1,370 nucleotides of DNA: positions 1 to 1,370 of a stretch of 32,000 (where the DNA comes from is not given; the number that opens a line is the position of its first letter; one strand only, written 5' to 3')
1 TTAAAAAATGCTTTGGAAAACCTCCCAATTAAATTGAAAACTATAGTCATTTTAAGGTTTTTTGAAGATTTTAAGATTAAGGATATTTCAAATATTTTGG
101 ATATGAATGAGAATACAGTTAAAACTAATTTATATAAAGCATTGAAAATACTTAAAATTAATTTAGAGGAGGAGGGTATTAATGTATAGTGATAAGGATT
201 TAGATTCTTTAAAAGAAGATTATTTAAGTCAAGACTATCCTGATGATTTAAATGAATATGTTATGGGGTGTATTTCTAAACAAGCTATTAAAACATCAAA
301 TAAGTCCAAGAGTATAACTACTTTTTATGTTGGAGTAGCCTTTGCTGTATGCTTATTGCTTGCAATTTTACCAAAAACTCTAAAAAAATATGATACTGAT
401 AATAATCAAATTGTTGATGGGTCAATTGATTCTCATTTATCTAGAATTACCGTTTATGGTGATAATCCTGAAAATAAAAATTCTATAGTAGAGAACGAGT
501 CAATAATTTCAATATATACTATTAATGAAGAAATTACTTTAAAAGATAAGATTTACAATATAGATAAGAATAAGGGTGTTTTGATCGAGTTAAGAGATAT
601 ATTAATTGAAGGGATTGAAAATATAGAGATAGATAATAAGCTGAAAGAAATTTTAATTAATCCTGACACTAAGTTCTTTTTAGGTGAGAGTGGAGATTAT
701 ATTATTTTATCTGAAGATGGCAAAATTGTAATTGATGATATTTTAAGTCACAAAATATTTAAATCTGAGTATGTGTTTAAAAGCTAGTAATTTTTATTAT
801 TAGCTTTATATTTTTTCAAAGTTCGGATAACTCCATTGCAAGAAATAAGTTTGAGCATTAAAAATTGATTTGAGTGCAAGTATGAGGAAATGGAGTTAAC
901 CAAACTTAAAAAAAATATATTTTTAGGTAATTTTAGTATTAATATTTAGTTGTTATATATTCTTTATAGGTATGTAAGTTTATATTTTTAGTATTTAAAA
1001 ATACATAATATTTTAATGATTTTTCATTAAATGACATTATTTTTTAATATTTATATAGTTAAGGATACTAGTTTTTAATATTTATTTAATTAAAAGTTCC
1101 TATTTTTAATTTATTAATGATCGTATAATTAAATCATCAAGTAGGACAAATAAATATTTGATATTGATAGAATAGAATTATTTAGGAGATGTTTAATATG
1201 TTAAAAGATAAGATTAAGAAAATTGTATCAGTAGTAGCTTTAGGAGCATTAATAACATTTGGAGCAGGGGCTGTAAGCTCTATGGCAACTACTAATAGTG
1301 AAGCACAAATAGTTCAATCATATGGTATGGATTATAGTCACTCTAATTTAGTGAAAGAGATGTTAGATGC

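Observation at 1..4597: ECF sigma/anti-sigma pair followed by three tandem cassettes encoding an unrecognised exported 95-aa-module protein family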

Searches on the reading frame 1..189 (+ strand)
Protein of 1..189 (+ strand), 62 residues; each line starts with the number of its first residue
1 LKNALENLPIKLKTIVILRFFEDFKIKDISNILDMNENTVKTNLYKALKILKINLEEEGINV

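Call 3: search_protein_families(library=pfam, proteins=[window:1-189:+], max_evalue=1)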
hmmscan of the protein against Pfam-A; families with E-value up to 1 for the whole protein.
window:1-189:+ (62 aa): 8 families
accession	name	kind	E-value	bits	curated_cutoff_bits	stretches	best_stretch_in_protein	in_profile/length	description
PF08281.18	Sigma70_r4_2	-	1.1e-13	51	25.7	1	2-50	5-53/54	Sigma-70, region 4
PF04545.22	Sigma70_r4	-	2.1e-06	27.6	24.1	1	4-52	1-49/50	Sigma-70, region 4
PF22233.2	PhyR_sigma-like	-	0.016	15.4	27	1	18-48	14-44/50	Response regulator PhyR, sigma-like domain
PF07638.17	Sigma70_ECF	-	0.02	15.3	21.1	1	4-45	132-173/185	ECF sigma factor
PF00196.25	GerE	-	0.055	13.5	23.5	1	22-53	16-47/57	Bacterial regulatory proteins, luxR family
PF16119.10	DUF4835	-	0.066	12.8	25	1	7-51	221-265/276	Domain of unknown function (DUF4835)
PF06056.18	Terminase_5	-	0.077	13.4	20.3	1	20-41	10-31/58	Putative ATPase subunit of terminase (gpP-like)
PF22167.2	PH0730-like_N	-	0.083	13.5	30.2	1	27-49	19-41/60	PH0730-like, N-terminal domain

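Call 4: search_protein_families(library=ncbifam, proteins=[window:1-189:+], max_evalue=1)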
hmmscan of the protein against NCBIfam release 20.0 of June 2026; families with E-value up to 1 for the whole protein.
window:1-189:+ (62 aa): 70 families (the best 25 are shown)
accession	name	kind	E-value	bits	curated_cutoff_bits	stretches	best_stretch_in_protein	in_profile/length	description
NF053879.1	RNAPolSigSigVBac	equivalog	6.5e-22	77.9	190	1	1-58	101-158/160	RNA polymerase sigma factor SigV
TIGR02954.1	Sig70_famx3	hypoth_equivalog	2.2e-14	53.5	188.5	1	1-57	113-169/170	RNA polymerase sigma-70 factor, TIGR02954 family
NF006930.0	PRK09415.1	subfamily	6.2e-13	49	198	1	3-58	123-178/179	RNA polymerase factor sigma C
NF008888.0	PRK11922.1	equivalog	6.8e-11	42.2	204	1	2-58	143-199/231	RNA polymerase sigma factor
NF007223.0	PRK09641.1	equivalog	8.6e-11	42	209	1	2-57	131-186/187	RNA polymerase sigma factor SigW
TIGR02983.1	SigE-fam_strep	subfamily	1.4e-10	41.3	141.55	1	1-57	104-160/162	SigE family RNA polymerase sigma factor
NF008891.0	PRK11924.1-5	subfamily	2e-10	41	259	1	6-56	114-164/171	RNA polymerase sigma factor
NF009195.0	PRK12543.1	subfamily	5.1e-10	39.2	197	1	2-57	125-180/192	RNA polymerase sigma factor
TIGR02985.1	Sig70_bacteroi1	subfamily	5.2e-10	39.8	126.4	1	2-55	109-162/162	RNA polymerase sigma-70 factor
NF058625.1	sigma_PG0214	equivalog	6.7e-10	38.9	130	1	2-57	108-163/170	GFO_1088 family ECF-type sigma factor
NF007216.0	PRK09638.1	equivalog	3.3e-09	36.7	194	1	3-59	122-178/180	RNA polymerase sigma factor SigY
TIGR02937.1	sigma70-ECF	superfamily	4.2e-09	36.2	42.9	1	1-53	111-163/165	sigma-70 family RNA polymerase sigma factor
NF009174.0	PRK12522.1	equivalog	1.1e-08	35.3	217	1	1-57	113-169/175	RNA polymerase sigma factor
TIGR02948.1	SigW_bacill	equivalog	1.1e-08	35.3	243.1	1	2-55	131-184/187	RNA polymerase sigma factor SigW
NF009166.1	PRK12513.1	equivalog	1.4e-08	34.7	206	1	1-59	132-190/193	RNA polymerase sigma factor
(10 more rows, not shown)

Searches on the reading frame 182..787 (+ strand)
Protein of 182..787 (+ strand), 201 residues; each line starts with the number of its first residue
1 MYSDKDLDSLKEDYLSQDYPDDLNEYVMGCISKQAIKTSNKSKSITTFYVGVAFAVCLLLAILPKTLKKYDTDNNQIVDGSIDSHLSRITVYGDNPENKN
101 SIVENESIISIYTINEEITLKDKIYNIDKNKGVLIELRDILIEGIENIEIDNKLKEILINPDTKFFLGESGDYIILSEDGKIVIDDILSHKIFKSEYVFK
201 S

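Call 3: search_protein_families(library=pfam, proteins=[window:182-787:+], max_evalue=1)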
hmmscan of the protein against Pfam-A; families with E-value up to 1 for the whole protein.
window:182-787:+ (201 aa): 0 families

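Call 4: search_protein_families(library=ncbifam, proteins=[window:182-787:+], max_evalue=1)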
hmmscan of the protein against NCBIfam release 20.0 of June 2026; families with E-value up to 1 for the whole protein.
window:182-787:+ (201 aa): 2 families
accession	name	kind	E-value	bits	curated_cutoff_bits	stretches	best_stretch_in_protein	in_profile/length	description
NF052658.1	RsiV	equivalog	0.0005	19.5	250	1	7-62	2-53/286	anti-sigma-V factor RsiV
NF007423.1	PRK09966.1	equivalog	0.082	11.8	325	1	43-106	11-74/390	diguanylate cyclase DgcN/YfiN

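Call 36: find_homologous_proteins(query=window:182-787:+, max_evalue=0.001)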
Query window:182-787:+ (201 aa): 3 proteins with E <= 0.001 among 280 candidates.
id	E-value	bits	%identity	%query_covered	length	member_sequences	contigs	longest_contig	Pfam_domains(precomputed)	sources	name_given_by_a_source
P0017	1.8e-120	418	100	100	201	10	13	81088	-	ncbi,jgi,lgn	-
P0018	2.6e-76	274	94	72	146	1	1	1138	-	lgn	-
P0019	2.5e-70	255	64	99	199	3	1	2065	-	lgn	-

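Call 37: find_encoding_contigs(protein=P0019, flank=10000, max_places=4)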
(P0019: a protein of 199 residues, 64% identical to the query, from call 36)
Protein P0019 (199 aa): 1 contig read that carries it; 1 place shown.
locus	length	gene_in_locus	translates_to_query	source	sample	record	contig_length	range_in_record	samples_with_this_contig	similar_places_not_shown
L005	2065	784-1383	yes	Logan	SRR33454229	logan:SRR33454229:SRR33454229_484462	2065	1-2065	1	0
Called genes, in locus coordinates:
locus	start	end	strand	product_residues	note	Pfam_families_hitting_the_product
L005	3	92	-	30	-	?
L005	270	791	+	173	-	PF04542:Sigma70_r2, PF08281:Sigma70_r4_2, PF04545:Sigma70_r4 (weak)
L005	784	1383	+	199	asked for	-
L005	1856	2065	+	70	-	?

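Call 82: predict_structure(alignment_id=A5)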
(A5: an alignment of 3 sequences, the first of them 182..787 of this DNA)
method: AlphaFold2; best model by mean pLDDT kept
length: 201 residues; sequences in the alignment: 3
mean_pLDDT: 37.1   pTM: 0.24
mean pLDDT of the five models: 37.1, 34.8, 33.7, 33.7, 31.8
residues with pLDDT >= 90: 0; 70-90: 0; 50-70: 19; < 50: 182
segments of 3 or more residues with pLDDT < 50: 1-11, 13-149, 165-172, 176-182, 185-201
pLDDT, mean of each block of 10 residues (from residue 1): 39 44 42 40 38 40 34 27 25 27 28 27 29 35 42 53 45 45 48 34 30
secondary structure, 60 per line:
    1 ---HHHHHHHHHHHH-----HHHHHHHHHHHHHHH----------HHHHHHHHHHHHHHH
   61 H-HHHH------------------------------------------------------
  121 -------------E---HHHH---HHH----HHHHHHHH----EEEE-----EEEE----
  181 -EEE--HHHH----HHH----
elements in order: H4-15 H21-35 H46-61 H63-66 H138-141 H152-159 E164-167 E173-176 E182-184 H187-190

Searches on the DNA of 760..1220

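Call 94: search_rna_families(source=window, start=760, end=1220, threshold=evalue, max_evalue=1)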
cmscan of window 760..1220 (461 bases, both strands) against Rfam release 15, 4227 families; matches with E-value up to 1: 1.
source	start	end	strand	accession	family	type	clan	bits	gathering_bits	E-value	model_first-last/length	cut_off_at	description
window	807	919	-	RF04202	MIR5380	Gene; miRNA;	-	20.8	150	0.14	1-137/137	no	MIR5380 microRNA precursor family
